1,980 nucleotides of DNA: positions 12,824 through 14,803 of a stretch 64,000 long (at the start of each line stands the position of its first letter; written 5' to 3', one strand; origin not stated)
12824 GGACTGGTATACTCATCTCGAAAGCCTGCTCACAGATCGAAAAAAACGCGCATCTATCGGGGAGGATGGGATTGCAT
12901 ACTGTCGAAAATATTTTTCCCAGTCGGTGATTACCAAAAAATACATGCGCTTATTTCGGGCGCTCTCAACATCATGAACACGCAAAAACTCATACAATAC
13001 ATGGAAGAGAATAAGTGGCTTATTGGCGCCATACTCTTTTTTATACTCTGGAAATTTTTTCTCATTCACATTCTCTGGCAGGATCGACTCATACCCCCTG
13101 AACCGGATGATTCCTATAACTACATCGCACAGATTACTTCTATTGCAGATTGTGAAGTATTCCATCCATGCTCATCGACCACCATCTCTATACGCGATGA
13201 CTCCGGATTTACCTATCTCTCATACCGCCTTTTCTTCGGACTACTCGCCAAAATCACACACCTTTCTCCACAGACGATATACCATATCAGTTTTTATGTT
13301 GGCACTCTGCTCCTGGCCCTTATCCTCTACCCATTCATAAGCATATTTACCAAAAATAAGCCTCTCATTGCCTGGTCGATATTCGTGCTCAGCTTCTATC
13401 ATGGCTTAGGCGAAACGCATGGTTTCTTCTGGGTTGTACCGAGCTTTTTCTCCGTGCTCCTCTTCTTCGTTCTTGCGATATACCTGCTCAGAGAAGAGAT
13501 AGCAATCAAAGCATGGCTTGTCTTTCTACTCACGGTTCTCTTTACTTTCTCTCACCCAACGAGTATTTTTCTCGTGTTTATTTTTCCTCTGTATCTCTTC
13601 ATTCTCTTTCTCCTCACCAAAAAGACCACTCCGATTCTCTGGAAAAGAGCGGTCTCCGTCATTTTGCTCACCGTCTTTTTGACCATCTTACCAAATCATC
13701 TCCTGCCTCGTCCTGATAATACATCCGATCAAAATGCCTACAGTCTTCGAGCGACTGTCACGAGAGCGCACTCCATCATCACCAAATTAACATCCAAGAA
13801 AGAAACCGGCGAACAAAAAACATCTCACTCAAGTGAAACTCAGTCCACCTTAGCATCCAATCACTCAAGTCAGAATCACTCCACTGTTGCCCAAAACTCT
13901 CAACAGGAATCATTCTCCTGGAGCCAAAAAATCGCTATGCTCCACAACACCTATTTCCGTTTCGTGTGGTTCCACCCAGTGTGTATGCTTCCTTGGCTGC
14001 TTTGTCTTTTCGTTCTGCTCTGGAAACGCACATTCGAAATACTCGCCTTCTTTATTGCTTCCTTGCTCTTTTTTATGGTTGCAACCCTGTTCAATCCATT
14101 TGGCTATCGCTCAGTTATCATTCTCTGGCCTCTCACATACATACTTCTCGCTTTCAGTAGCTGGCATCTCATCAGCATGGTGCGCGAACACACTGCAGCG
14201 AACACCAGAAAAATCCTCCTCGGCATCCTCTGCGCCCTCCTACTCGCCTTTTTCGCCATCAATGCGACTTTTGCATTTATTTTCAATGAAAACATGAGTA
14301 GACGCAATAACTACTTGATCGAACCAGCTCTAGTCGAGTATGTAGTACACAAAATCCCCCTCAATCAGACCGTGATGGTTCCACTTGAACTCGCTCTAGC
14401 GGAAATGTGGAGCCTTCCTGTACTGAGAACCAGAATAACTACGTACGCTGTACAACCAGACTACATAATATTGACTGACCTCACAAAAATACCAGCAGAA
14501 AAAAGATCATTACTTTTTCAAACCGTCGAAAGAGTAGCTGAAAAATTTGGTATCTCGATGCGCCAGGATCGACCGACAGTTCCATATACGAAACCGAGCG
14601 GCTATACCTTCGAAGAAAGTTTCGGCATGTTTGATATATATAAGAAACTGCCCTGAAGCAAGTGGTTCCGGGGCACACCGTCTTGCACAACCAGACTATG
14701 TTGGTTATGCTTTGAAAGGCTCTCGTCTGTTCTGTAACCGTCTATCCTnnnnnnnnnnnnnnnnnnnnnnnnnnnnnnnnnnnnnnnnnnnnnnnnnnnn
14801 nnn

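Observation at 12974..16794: Two adjacent large polytopic membrane proteins without recognisable family, one with an S/T/Q-rich linker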

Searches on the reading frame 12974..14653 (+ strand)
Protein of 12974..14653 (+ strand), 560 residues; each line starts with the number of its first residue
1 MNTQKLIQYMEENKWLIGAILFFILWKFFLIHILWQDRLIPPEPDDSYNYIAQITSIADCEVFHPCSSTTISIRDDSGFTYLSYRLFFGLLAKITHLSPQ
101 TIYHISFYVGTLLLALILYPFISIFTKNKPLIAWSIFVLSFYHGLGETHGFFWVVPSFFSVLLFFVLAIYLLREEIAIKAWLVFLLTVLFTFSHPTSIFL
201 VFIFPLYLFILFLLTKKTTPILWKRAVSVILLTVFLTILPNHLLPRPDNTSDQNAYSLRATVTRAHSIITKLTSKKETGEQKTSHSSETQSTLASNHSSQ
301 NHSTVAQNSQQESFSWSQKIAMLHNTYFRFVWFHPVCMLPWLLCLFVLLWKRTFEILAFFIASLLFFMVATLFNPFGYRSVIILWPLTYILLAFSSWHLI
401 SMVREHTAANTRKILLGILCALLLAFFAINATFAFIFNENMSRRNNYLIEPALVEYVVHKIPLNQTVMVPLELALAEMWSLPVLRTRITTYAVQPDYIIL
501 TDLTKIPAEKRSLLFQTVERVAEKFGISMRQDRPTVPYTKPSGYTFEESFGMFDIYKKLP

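Call 4: search_protein_families(library=pfam, proteins=[window:12974-14653:+], max_evalue=1)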
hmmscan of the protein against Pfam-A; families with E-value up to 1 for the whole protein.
window:12974-14653:+ (560 aa): 1 family
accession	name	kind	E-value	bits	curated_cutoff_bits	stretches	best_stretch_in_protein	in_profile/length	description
PF15807.10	MAP17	-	0.15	12.5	29.6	1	226-295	37-108/122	Membrane-associated protein 117 kDa, PDZK1-interacting protein 1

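Call 5: search_protein_families(library=ncbifam, proteins=[window:12974-14653:+], max_evalue=1)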
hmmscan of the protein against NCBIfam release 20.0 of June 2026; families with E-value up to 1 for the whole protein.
window:12974-14653:+ (560 aa): 0 families

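Call 11: find_homologous_proteins(query=window:12974-14653:+)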
Query window:12974-14653:+ (560 aa): 61 proteins with E <= 0.001 among 8000 candidates.
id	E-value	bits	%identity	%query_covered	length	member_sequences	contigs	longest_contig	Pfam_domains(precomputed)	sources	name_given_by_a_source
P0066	0.0e+0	1248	100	100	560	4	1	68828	-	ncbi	-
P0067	2.6e-186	639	53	100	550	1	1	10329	-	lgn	-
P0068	5.9e-183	628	53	100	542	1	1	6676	-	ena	-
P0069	1.3e-181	623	53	100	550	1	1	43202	-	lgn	-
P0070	9.3e-176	604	54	100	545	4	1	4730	-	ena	-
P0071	4.4e-154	532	44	100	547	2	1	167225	-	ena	-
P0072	5.1e-146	506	45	100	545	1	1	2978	-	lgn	-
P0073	1.3e-145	504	44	100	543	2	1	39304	-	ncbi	-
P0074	2.3e-142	494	45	100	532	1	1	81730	-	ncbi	-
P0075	2.0e-141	491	45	99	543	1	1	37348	-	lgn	-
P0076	7.8e-139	482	45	99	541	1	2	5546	-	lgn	-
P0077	9.5e-129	449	41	100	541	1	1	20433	-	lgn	-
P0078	1.3e-113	399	37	99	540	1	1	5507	-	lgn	-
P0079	4.1e-111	391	37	100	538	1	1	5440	-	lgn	-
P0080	4.9e-110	387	37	100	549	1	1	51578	-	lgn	-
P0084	1.7e-102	362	36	99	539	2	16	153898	-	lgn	-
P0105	3.1e-68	249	34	82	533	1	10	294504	-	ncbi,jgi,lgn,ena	-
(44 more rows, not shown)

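Call 18: search_solved_structures(query=A2, max_evalue=10, show_alignments=2)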
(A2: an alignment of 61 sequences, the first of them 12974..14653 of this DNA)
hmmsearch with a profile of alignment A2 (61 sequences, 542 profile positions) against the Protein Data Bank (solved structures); distinct sequences matched with E-value up to 10: 1.
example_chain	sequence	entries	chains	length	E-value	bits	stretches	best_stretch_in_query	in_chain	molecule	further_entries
6u1s_A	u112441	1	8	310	0.29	13.1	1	228-337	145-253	de novo designed 16-helix transmembrane nanopore, TMHC8_R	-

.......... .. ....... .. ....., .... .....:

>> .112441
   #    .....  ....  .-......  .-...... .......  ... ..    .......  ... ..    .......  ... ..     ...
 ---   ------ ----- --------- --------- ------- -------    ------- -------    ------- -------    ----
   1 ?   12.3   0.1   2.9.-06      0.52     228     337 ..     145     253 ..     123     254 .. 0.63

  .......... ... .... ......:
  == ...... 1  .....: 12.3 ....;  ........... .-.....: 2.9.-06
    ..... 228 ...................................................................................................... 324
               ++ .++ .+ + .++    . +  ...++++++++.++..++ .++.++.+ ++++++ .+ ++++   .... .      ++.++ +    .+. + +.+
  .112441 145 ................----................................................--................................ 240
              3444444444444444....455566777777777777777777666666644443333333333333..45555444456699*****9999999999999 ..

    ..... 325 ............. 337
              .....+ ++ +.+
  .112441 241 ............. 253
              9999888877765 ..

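Call 22: search_protein_families(library=pfam, alignment_id=A2, max_evalue=0.1)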
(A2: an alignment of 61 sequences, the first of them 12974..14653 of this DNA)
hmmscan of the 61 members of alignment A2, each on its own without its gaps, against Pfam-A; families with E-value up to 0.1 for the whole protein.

A. member 1, window:12974-14653:+ (560 aa): 0 families

B. families by the number of members that match (of 61 scanned): 12 families
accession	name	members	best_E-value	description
PF20176.3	DUF6541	3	0.00079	Family of unknown function (DUF6541)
PF03425.19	CBM_11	2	9.9e-07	Carbohydrate binding domain (family 11)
PF06398.17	Pex24p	1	0.0012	Integral peroxisomal membrane peroxin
PF18910.5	DUF5665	1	0.012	Domain of unknown function (DUF5665)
PF19638.4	DUF6141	1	0.024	Family of unknown function (DUF6141)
PF11640.13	TAN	1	0.026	Telomere-length maintenance and DNA damage repair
PF11992.13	TgpA_N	1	0.027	TgpA N-terminal domain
PF06570.16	DUF1129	1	0.041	Protein of unknown function (DUF1129)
PF06143.16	Baculo_11_kDa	1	0.05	Baculovirus 11 kDa family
PF17332.7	DUF5592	1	0.05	Family of unknown function (DUF5592)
PF20189.3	DUF6552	1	0.056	Family of unknown function (DUF6552)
PF05702.16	Herpes_UL49_5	1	0.069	Herpesvirus UL49.5 envelope/tegument protein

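Call 26: predict_structure(alignment_id=A2)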
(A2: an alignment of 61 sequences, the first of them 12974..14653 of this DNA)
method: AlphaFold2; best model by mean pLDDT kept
length: 560 residues; sequences in the alignment: 61
mean_pLDDT: 88.1   pTM: 0.88
mean pLDDT of the five models: 88.1, 86.7, 86.3, 86.0, 85.8
residues with pLDDT >= 90: 369; 70-90: 127; 50-70: 37; < 50: 27
segments of 3 or more residues with pLDDT < 50: 285-310
pLDDT, mean of each block of 10 residues (from residue 1): 93 98 97 91 80 89 62 80 94 94 96 97 98 98 78 90 97 90 97 95 98 97 97 94 74 71 87 75 49 40 43 79 91 80 96 98 97 91 96 98 97 97 96 94 88 95 95 82 88 94 90 94 90 76 97 96
secondary structure, 60 per line:
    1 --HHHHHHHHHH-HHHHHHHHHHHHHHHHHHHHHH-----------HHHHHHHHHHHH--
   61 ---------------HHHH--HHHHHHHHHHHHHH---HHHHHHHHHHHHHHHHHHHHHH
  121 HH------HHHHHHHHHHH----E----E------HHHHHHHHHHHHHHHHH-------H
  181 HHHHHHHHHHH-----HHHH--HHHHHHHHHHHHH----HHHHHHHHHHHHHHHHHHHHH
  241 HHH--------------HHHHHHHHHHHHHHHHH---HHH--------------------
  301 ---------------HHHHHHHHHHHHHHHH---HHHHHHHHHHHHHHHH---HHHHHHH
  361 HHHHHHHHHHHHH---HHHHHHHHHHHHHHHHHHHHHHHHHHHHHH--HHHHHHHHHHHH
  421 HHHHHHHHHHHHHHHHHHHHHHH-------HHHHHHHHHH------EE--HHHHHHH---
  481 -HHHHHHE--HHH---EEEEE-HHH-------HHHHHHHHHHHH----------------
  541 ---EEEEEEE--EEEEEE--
elements in order: H3-12 H14-35 H47-58 H76-79 H82-95 H99-122 H129-139 H156-172 H180-191 H197-200 H203-215 H220-243 H258-274 H316-331 H335-350 H354-373 H377-406 H409-443 H451-460 H471-477 H482-487 E497-501 H513-524 E544-550 E553-558

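Call 63: find_encoding_contigs(protein=P0105, flank=8000, max_places=1)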
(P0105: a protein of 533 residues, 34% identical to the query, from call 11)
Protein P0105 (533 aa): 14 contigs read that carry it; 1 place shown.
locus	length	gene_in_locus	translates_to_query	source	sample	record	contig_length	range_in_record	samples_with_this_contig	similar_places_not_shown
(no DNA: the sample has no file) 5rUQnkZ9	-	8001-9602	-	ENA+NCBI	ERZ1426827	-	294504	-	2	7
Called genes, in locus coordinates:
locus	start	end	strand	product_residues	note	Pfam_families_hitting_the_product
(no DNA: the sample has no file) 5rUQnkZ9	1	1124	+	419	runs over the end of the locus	PF13173:AAA_14, PF13635:DUF4143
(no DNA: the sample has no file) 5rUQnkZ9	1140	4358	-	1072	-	PF13229:Beta_helix, PF19077:Big_13 (faint), PF01674:Lipase_2, PF07819:PGAP1, PF02089:Palm_thioest, PF02450:LCAT, PF24096:DUF7379 (weak), PF02494:HYR (faint)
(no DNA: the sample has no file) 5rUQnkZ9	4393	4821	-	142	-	-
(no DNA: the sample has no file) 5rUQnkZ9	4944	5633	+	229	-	PF00535:Glycos_transf_2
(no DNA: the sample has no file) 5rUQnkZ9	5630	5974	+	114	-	PF10066:DUF2304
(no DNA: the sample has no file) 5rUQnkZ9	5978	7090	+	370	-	PF20706:GT4-conflict (faint), PF13439:Glyco_transf_4, PF13579:Glyco_trans_4_4, PF00534:Glycos_transf_1, PF13692:Glyco_trans_1_4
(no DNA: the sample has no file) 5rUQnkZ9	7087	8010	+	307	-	PF00535:Glycos_transf_2, PF13641:Glyco_tranf_2_3 (weak)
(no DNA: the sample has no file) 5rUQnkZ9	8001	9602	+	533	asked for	-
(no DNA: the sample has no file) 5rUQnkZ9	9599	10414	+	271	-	PF13641:Glyco_tranf_2_3 (weak), PF00535:Glycos_transf_2, PF10111:Glyco_tranf_2_2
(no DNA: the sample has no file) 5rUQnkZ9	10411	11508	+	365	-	PF13439:Glyco_transf_4 (weak), PF20706:GT4-conflict (weak), PF00534:Glycos_transf_1, PF13692:Glyco_trans_1_4, PF13524:Glyco_trans_1_2 (weak)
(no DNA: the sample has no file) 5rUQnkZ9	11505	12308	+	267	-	PF13489:Methyltransf_23, PF13847:Methyltransf_31, PF08241:Methyltransf_11, PF13649:Methyltransf_25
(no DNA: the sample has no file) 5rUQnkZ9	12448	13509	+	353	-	PF00534:Glycos_transf_1, PF13692:Glyco_trans_1_4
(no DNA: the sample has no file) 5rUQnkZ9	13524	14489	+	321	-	PF01209:Ubie_methyltran, PF05175:MTS, PF13489:Methyltransf_23, PF13847:Methyltransf_31, PF08241:Methyltransf_11, PF08242:Methyltransf_12, PF13649:Methyltransf_25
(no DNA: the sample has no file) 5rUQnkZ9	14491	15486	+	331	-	PF13692:Glyco_trans_1_4, PF00534:Glycos_transf_1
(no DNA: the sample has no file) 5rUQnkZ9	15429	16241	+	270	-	PF01522:Polysacc_deac_1, PF10096:DUF2334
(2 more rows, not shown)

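Call 64: find_encoding_contigs(protein=P0084, flank=8000, max_places=1)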
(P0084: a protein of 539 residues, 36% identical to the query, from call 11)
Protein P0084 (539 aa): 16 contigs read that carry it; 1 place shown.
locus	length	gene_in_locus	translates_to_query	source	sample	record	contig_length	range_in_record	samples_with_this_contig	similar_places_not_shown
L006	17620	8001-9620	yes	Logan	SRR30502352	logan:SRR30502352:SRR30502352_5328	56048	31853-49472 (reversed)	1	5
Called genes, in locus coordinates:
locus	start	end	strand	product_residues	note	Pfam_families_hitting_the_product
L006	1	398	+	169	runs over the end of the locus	-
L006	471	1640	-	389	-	PF13439:Glyco_transf_4, PF13579:Glyco_trans_4_4, PF20706:GT4-conflict, PF00534:Glycos_transf_1, PF13692:Glyco_trans_1_4, PF13524:Glyco_trans_1_2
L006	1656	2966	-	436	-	PF03446:NAD_binding_2 (faint), PF03721:UDPG_MGDP_dh_N, PF00984:UDPG_MGDP_dh, PF03720:UDPG_MGDP_dh_C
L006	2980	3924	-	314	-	PF00535:Glycos_transf_2, PF10111:Glyco_tranf_2_2 (weak)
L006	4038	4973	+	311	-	PF01073:3Beta_HSD, PF01370:Epimerase, PF02719:Polysacc_synt_2, PF04321:RmlD_sub_bind, PF05368:NmrA (weak), PF13460:NAD_binding_10, PF16363:GDP_Man_Dehyd, PF07993:NAD_binding_4 (weak)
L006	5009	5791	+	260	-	PF00535:Glycos_transf_2, PF10111:Glyco_tranf_2_2 (weak), PF13641:Glyco_tranf_2_3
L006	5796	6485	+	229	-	PF00535:Glycos_transf_2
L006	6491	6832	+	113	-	PF10066:DUF2304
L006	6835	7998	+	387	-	PF13439:Glyco_transf_4, PF13579:Glyco_trans_4_4, PF20706:GT4-conflict, PF00534:Glycos_transf_1, PF13692:Glyco_trans_1_4, PF13524:Glyco_trans_1_2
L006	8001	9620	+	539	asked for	-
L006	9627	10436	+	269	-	PF00535:Glycos_transf_2, PF10111:Glyco_tranf_2_2, PF13641:Glyco_tranf_2_3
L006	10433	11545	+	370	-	PF00534:Glycos_transf_1, PF13692:Glyco_trans_1_4, PF13524:Glyco_trans_1_2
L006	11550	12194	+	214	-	PF05175:MTS, PF05401:NodS, PF06325:PrmA (weak), PF13489:Methyltransf_23, PF13847:Methyltransf_31, PF08241:Methyltransf_11, PF08242:Methyltransf_12, PF13649:Methyltransf_25, +2 more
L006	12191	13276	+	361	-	PF13692:Glyco_trans_1_4, PF00534:Glycos_transf_1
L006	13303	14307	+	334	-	PF01370:Epimerase, PF04321:RmlD_sub_bind, PF16363:GDP_Man_Dehyd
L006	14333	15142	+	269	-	PF05724:TPMT (weak), PF13489:Methyltransf_23, PF13847:Methyltransf_31, PF08241:Methyltransf_11, PF08242:Methyltransf_12 (weak), PF13649:Methyltransf_25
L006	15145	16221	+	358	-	PF00534:Glycos_transf_1 (faint)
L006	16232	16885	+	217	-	PF13489:Methyltransf_23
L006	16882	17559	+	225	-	PF13489:Methyltransf_23 (weak), PF08241:Methyltransf_11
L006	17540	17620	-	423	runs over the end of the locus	PF01943:Polysacc_synt, PF13440:Polysacc_synt_3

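Call 92: find_related_loci(query=A2, collection=metagenome_contigs, flank=10000)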
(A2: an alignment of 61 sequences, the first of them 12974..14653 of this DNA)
Query A2 (560 aa) in metagenome_contigs; peptide patterns used: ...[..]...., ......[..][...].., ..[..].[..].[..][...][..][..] (x = any residue, [..] = any of these).
600 stretches matched a pattern (row limit reached: there are more); 8 encode a relative of the query (tblastn E <= 1e-3); 8 distinct loci.
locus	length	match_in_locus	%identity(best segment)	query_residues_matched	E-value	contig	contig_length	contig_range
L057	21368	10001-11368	36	1-466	7e-75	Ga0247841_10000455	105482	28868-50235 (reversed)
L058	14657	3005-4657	30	1-558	3e-70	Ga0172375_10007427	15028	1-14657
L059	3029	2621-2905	68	1-95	4e-39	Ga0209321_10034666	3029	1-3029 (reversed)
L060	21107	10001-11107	25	4-438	7e-29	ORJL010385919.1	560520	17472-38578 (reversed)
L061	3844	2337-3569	30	8-442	8e-29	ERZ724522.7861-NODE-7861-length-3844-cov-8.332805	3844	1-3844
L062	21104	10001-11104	39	16-447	3e-30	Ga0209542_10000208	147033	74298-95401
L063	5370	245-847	31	31-217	1e-20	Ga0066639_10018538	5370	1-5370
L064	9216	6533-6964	34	27-160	5e-13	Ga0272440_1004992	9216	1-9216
